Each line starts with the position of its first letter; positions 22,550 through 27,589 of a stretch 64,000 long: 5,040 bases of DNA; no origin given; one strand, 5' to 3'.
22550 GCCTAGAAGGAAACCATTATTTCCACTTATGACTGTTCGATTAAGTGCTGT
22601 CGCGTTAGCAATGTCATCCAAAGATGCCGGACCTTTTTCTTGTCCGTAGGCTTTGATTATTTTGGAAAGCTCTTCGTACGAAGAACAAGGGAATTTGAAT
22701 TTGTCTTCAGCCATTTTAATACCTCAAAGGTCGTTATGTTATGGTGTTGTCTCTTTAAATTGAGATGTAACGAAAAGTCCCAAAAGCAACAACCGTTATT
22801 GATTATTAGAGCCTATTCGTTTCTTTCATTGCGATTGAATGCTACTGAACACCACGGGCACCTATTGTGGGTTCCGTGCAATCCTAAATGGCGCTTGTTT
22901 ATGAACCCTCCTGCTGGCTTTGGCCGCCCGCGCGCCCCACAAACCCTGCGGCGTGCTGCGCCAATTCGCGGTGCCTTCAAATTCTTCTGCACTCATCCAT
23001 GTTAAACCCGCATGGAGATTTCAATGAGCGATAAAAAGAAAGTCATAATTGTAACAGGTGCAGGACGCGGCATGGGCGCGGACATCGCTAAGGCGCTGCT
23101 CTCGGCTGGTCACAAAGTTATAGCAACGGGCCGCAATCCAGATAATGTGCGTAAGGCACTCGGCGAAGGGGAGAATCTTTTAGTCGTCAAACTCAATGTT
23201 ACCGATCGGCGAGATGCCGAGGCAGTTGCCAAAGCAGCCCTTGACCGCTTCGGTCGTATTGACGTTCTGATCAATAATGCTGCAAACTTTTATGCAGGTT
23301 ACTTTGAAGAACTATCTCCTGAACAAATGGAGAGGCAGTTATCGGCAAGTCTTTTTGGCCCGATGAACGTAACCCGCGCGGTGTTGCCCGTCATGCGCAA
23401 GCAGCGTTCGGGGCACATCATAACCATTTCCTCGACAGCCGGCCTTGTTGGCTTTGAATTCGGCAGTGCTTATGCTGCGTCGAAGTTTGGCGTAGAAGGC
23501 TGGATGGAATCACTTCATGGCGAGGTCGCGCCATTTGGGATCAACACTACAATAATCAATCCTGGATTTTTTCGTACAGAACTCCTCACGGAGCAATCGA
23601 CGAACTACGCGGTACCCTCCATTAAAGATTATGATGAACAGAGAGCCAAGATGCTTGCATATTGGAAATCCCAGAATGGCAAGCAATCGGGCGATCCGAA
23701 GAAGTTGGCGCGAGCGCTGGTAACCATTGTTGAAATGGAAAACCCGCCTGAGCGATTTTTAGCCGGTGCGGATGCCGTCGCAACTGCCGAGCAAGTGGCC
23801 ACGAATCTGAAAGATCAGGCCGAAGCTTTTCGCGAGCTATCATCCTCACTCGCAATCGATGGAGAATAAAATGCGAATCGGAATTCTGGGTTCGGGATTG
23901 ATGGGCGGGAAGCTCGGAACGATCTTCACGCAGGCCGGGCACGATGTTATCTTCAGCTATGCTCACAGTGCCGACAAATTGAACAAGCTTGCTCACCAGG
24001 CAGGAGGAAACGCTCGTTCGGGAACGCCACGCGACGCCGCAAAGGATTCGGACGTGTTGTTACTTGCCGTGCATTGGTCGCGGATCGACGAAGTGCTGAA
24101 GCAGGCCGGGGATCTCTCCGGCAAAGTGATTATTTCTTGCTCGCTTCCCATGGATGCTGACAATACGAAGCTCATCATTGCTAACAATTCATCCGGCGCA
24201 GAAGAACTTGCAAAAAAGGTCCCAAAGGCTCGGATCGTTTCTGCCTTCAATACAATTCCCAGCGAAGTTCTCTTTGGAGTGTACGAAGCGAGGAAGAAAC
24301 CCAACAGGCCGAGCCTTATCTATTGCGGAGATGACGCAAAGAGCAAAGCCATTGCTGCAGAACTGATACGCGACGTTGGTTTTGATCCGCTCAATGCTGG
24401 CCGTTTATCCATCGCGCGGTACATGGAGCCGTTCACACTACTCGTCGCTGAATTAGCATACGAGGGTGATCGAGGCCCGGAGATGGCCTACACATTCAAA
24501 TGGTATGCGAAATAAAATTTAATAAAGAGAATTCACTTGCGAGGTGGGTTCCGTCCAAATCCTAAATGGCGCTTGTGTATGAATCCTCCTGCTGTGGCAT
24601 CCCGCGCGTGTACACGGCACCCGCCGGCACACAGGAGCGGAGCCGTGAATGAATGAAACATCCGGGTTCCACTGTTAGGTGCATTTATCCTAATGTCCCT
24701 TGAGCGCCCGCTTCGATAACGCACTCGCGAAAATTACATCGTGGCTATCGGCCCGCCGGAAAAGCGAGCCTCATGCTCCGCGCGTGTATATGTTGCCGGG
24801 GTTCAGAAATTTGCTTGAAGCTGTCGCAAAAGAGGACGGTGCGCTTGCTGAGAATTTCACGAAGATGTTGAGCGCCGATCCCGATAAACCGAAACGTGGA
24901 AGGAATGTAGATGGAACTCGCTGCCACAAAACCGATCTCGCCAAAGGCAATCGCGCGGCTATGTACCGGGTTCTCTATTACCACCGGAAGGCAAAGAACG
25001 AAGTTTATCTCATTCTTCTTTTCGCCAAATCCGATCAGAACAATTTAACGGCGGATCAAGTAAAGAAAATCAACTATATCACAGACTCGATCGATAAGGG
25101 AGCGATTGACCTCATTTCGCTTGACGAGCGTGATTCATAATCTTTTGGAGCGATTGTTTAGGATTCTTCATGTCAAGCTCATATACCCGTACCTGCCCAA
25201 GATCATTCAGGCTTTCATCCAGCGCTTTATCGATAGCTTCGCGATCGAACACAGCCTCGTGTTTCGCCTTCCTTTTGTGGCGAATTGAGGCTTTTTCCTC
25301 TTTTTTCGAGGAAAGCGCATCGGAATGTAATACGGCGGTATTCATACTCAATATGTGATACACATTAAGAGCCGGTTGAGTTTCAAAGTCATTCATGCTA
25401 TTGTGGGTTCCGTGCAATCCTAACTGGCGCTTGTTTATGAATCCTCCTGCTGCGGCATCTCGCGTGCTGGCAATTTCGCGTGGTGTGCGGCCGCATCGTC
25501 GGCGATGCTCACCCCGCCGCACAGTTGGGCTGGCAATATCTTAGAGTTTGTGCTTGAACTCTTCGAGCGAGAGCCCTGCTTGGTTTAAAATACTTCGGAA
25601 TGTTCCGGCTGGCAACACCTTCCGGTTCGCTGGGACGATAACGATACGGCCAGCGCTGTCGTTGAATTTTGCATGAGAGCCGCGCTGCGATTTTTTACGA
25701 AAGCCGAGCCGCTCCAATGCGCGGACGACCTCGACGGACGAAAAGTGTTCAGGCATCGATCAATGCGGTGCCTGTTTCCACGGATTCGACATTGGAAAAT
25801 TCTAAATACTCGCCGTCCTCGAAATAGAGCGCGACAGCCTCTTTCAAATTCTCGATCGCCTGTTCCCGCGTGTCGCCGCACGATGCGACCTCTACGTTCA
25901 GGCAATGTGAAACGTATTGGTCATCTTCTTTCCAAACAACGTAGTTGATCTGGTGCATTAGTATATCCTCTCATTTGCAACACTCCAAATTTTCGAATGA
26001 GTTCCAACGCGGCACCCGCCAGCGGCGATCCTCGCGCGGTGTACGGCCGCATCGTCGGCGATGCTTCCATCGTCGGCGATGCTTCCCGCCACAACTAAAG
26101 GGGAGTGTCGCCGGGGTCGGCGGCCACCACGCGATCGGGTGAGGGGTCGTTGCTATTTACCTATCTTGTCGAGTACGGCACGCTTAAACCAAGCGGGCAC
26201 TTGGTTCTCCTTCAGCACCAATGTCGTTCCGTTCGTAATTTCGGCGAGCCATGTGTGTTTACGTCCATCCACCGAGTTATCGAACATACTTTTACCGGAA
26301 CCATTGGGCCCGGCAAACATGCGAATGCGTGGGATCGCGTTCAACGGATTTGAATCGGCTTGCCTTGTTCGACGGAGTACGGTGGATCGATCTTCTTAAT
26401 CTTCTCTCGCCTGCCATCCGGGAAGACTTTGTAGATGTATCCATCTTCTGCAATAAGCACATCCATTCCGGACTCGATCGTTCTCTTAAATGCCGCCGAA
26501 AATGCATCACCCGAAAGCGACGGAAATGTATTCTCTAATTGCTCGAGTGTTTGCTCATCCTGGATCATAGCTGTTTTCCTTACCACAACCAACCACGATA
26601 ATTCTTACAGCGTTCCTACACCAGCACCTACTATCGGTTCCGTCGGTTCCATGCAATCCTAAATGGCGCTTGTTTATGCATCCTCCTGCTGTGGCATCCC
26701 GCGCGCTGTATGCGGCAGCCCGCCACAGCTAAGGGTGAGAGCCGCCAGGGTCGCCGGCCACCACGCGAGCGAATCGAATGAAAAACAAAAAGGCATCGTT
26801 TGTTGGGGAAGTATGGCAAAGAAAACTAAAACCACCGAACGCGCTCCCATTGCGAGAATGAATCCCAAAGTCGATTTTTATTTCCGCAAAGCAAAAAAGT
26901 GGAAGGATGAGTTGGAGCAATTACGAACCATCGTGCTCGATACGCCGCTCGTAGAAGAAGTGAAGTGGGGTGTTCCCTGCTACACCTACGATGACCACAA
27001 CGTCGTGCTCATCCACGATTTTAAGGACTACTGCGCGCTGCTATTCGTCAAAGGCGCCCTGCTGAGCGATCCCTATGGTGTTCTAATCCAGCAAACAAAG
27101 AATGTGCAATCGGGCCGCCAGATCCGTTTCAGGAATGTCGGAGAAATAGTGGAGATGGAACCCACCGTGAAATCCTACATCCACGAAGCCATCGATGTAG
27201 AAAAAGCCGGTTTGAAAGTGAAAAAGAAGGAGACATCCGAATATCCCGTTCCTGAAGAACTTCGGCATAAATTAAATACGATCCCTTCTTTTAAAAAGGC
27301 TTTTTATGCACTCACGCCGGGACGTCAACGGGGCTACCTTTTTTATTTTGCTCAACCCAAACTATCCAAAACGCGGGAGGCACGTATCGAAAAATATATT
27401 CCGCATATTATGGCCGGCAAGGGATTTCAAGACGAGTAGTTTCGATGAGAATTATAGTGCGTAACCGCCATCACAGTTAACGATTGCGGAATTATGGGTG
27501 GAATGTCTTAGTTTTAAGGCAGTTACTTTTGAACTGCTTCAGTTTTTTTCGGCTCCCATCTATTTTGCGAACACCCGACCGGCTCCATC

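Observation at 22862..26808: Integron-like array of small gene cassettes separated by a conserved 130-180 bp repeat, with no integrase in view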

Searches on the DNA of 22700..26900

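Call 24: search_rna_families(source=window, start=22700, end=26900, threshold=evalue, max_evalue=10)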
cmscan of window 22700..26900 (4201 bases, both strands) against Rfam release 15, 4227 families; matches with E-value up to 10: 2.
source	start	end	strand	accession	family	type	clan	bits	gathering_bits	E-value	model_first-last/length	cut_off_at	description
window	22757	22837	+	RF03331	mir-247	Gene; miRNA;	-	22.5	70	0.13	1-89/89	no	mir-247 microRNA precursor family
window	24145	24255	-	RF02166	PVT1_3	Gene; lncRNA;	-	15.6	45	0.87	1-95/95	no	Pvt1 oncogene conserved region 3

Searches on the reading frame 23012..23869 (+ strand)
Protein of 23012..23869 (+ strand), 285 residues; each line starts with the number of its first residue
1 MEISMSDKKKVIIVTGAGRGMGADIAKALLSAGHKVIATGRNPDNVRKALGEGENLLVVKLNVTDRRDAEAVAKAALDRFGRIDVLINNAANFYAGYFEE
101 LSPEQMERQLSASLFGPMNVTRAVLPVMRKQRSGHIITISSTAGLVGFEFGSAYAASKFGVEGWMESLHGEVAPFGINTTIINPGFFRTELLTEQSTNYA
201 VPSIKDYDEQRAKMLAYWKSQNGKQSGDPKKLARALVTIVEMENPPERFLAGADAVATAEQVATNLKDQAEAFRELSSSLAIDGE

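Call 9: search_protein_families(library=pfam, proteins=[window:23012-23869:+], max_evalue=0.01)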
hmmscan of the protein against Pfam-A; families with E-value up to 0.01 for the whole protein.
window:23012-23869:+ (285 aa): 11 families
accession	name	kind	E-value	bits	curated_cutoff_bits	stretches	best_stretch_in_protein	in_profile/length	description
PF00106.31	adh_short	-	3.6e-53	180.4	26.6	1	10-198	1-193/195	short chain dehydrogenase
PF13561.12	adh_short_C2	-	2e-35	122.9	27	1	16-197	1-186/236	Enoyl-(Acyl carrier protein) reductase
PF08659.16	KR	-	7.5e-13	49.2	22.6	1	12-169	3-164/180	KR domain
PF13460.12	NAD_binding_10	-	3.1e-07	30.9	27.2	1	16-187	1-146/184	NAD(P)H-binding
PF01370.27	Epimerase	-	9.4e-06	25.6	20.9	1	12-141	1-115/240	NAD dependent epimerase/dehydratase family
PF02737.24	3HCDH_N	-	0.00018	21.9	22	1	12-58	2-47/180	3-hydroxyacyl-CoA dehydrogenase, NAD binding domain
PF03807.23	F420_oxidored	-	0.00047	21.1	21.6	1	12-75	3-60/94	NADP oxidoreductase coenzyme F420-dependent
PF08643.16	DUF1776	-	0.0013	18.6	25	1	91-221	101-237/294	Fungal family of unknown function (DUF1776)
PF05368.20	NmrA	-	0.0026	17.9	27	1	8-74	1-64/298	NmrA-like family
PF03446.21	NAD_binding_2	-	0.004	17.6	21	1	15-63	5-43/161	NAD binding domain of 6-phosphogluconate dehydrogenase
PF02254.24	TrkA_N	-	0.0076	17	23.8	0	12-87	1-70/116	TrkA-N domain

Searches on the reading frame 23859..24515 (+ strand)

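Call 9: search_protein_families(library=pfam, proteins=[window:23859-24515:+], max_evalue=0.01)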
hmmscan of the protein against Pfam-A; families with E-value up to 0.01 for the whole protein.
window:23859-24515:+ (218 aa): 6 families
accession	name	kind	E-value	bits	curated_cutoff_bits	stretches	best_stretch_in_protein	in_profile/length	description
PF03807.23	F420_oxidored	-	4e-19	69.4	21.6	1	6-95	1-92/94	NADP oxidoreductase coenzyme F420-dependent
PF10727.15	Rossmann-like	-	7.2e-07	29.5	23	1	3-82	13-91/131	Rossmann-like domain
PF03446.21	NAD_binding_2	-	4.9e-06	27.1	21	1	6-96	1-94/161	NAD binding domain of 6-phosphogluconate dehydrogenase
PF02558.23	ApbA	-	2.9e-05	24.2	22.2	1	7-133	1-125/150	Ketopantoate reductase PanE/ApbA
PF01210.29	NAD_Gly3P_dh_N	-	0.0014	19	23.1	0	7-95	2-103/158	NAD-dependent glycerol-3-phosphate dehydrogenase N-terminus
PF02737.24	3HCDH_N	-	0.0041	17.5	22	1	7-57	2-51/180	3-hydroxyacyl-CoA dehydrogenase, NAD binding domain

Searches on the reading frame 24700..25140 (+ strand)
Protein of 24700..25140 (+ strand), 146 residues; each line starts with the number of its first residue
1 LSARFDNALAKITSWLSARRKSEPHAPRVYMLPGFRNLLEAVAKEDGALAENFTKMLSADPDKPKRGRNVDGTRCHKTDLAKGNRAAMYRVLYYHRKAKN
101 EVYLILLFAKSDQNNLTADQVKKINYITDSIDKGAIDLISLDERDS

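Call 9: search_protein_families(library=pfam, proteins=[window:24700-25140:+], max_evalue=0.01)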
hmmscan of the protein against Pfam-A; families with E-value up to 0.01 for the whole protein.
window:24700-25140:+ (146 aa): 1 family
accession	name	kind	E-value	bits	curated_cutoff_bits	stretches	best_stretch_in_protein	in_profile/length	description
PF06296.18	RelE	-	0.007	17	27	1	84-130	54-99/120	RelE toxin of RelE / RelB toxin-antitoxin system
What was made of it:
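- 24787..25389 (.): Unit B: weak RelE-like ORF on + (24787-25137 by the L008 gene call) and a convergent small ORF on - (about 25109-25389). Pfam RelE E 0.007, below cut-off (call 9).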

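Call 44: search_protein_families(library=padloc, proteins=[window:24700-25140:+], max_evalue=0.01)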
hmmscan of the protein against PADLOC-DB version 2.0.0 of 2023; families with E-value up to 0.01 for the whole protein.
window:24700-25140:+ (146 aa): 0 families

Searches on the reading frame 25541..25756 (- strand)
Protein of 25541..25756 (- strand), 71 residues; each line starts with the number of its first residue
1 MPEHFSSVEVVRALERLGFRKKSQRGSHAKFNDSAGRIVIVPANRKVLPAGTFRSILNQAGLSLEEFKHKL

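Call 9: search_protein_families(library=pfam, proteins=[window:25541-25756:-], max_evalue=0.01)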
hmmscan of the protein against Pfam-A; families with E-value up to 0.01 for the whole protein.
window:25541-25756:- (71 aa): 1 family
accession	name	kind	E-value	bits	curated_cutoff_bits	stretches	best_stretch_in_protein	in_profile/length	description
PF07927.17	HicA_toxin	-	1.1e-15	57.9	27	1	9-62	3-58/58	HicA toxin of bacterial toxin-antitoxin,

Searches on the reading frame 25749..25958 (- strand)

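Call 9: search_protein_families(library=pfam, proteins=[window:25749-25958:-], max_evalue=0.01)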
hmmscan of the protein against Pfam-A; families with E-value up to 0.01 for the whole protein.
window:25749-25958:- (69 aa): 3 families
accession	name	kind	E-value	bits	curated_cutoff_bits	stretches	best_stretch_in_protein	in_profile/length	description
PF24113.1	DUF7387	-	5.8e-08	33.4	27.9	1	7-57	16-66/85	Family of unknown function (DUF7387)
PF24199.1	DUF7424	-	0.00053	20.3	27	1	9-55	13-57/196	Domain of unknown function (DUF7424)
PF15919.11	HicB_lk_antitox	-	0.0044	17.6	27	1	25-48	24-47/123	HicB_like antitoxin of bacterial toxin-antitoxin system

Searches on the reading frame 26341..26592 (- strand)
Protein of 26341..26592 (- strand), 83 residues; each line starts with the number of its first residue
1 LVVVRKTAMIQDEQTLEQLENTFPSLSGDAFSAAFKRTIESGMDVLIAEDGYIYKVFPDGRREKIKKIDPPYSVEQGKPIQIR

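Call 9: search_protein_families(library=pfam, proteins=[window:26341-26592:-], max_evalue=0.01)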
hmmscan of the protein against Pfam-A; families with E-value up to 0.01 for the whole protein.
window:26341-26592:- (83 aa): 0 families

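Call 44: search_protein_families(library=padloc, proteins=[window:26341-26592:-], max_evalue=0.01)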
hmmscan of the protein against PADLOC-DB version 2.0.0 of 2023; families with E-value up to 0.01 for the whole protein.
window:26341-26592:- (83 aa): 0 families

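Call 45: find_homologous_proteins(query=window:26341-26592:-)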
Query window:26341-26592:- (83 aa): 2 proteins with E <= 0.001 among 2 candidates.
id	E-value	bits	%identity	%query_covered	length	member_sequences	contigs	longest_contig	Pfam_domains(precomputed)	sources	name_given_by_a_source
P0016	4.3e-45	168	99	98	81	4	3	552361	-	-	-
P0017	1.2e-36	141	89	90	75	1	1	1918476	-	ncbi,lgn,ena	-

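Call 46: find_encoding_contigs(protein=P0016, flank=10000, max_places=6)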
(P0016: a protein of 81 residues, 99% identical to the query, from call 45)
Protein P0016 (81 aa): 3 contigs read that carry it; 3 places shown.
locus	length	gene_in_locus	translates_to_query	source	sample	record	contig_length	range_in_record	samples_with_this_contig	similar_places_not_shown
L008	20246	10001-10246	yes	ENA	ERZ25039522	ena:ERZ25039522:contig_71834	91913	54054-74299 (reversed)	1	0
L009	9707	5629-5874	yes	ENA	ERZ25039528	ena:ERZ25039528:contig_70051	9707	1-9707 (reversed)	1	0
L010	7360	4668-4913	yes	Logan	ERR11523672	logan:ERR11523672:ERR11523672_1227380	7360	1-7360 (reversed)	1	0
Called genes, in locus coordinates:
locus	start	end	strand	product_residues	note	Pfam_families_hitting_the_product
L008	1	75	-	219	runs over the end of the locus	PF04055:Radical_SAM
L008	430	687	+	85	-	-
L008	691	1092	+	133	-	PF01850:PIN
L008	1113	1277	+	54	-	-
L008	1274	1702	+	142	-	PF06414:Zeta_toxin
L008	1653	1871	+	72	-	-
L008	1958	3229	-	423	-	PF14870:PSII_BNR (faint), PF02012:BNR (faint), PF15902:Sortilin-Vps10 (faint)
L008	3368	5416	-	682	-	-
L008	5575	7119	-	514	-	PF06832:BiPBP_C (faint), PF13895:Ig_2 (faint)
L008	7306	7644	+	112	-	-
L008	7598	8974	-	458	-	-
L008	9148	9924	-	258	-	PF08818:DUF1801, PF13376:OmdA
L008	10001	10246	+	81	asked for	-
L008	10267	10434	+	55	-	-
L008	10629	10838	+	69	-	PF24113:DUF7387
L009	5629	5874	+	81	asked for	-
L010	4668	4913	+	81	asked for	-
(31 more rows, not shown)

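Call 47: find_encoding_contigs(protein=P0017, flank=10000, max_places=6)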
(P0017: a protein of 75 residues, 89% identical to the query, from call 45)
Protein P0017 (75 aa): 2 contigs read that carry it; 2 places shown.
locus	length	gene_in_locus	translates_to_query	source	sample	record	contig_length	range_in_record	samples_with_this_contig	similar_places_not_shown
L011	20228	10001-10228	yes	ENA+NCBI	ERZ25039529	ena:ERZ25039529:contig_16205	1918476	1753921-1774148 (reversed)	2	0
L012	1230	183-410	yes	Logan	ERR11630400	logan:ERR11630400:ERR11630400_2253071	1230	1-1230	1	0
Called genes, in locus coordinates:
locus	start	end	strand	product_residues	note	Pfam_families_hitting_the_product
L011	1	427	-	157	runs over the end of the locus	-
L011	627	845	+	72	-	-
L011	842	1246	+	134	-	PF01850:PIN (weak), PF10130:PIN_2 (faint), PF13470:PIN_3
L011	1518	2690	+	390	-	-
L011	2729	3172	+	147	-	PF04191:PEMT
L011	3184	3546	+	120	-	-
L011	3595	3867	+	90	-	-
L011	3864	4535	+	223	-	-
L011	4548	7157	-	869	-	PF13807:GNVR (weak), PF01656:CbiA, PF10609:ParA (weak), PF13614:AAA_31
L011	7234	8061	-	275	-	PF19567:CpsB_CapC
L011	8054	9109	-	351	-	PF03706:LPG_synthase_TM, PF01594:AI-2E_transport (weak)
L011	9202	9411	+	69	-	-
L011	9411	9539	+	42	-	-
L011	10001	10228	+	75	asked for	-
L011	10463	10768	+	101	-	-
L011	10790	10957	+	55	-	-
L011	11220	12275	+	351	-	PF13676:TIR_2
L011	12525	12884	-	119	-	PF01381:HTH_3 (weak)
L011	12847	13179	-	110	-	PF09907:HigB_toxin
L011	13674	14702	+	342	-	PF00294:PfkB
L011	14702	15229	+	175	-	PF01467:CTP_transf_like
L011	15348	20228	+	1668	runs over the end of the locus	PF27051:TamB_N (faint)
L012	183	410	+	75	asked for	-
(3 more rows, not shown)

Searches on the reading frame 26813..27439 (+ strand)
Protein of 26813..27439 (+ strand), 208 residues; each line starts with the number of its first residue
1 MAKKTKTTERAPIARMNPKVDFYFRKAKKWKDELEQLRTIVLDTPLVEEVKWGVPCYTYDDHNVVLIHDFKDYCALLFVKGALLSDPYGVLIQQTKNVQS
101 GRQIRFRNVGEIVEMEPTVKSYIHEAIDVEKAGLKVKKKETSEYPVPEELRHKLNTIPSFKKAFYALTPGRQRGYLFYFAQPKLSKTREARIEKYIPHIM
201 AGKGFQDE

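Call 11: search_protein_families(library=pfam, proteins=[window:26813-27439:+], max_evalue=0.01)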
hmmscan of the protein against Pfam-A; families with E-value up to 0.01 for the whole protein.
window:26813-27439:+ (208 aa): 2 families
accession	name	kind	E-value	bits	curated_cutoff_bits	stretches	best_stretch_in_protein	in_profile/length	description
PF08818.16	DUF1801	-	3.3e-21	75.9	27.2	1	30-127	1-85/85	Domain of unknown function (DU1801)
PF13376.11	OmdA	-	2.1e-16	60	25.6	1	143-202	1-60/60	Bacteriocin-protection, YdeI or OmpD-Associated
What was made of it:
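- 26813..27439 (+): DUF1801/OmdA (YdeI-like) gene. It is the last small unit, and no repeat follows it. Pfam DUF1801 3.3e-21, OmdA 2.1e-16 (call 11).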

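Call 27: find_encoding_contigs(protein=window:26813-27439:+, flank=10000, max_places=10)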
Protein window:26813-27439:+ (208 aa): no gene with exactly this product is on record in the collection.
